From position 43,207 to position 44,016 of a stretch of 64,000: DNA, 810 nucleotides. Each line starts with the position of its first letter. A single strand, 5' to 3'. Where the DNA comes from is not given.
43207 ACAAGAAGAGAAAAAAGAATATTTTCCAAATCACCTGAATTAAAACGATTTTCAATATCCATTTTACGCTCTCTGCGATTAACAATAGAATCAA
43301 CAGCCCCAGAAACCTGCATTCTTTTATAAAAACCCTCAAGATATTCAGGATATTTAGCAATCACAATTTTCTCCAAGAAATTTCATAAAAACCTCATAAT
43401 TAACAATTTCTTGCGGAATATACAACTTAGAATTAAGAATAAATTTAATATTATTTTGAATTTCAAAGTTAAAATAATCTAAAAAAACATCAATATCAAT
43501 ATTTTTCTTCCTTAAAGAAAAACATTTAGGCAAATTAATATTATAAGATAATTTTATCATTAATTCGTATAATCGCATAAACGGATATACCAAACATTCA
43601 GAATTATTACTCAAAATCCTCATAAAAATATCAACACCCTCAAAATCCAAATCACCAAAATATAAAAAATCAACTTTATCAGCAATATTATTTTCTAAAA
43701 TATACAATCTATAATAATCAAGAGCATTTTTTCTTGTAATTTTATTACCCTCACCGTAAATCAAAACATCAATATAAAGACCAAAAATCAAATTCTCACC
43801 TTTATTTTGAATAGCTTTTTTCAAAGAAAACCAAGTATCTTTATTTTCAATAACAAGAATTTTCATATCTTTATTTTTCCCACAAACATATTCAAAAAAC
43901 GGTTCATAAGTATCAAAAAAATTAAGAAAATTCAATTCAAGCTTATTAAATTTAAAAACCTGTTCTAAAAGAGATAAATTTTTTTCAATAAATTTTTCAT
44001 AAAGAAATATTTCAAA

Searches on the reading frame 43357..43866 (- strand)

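Call 90: search_protein_families(library=padloc, proteins=[window:43357-43866:-], max_evalue=0.0001)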
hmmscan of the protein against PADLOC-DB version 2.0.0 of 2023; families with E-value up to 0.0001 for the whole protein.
window:43357-43866:- (170 aa): 4 families
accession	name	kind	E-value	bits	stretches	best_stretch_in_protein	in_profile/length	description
PDLC00592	JetD3|JetD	-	2.8e-39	133.4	1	2-164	184-342/346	DUF2239; DUF2220 domain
PDLC00591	JetD3|JetD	-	9.2e-33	112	1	2-162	195-348/350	DUF2239; DUF2220 domain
PDLC00594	JetD3|JetD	-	3.7e-13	47.6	1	2-161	192-335/345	DUF2239; DUF2220 domain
PDLC00520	JetD1|JetD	-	6.8e-05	20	1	3-91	239-308/398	DUF2220; DUF3322; DUF2399 domain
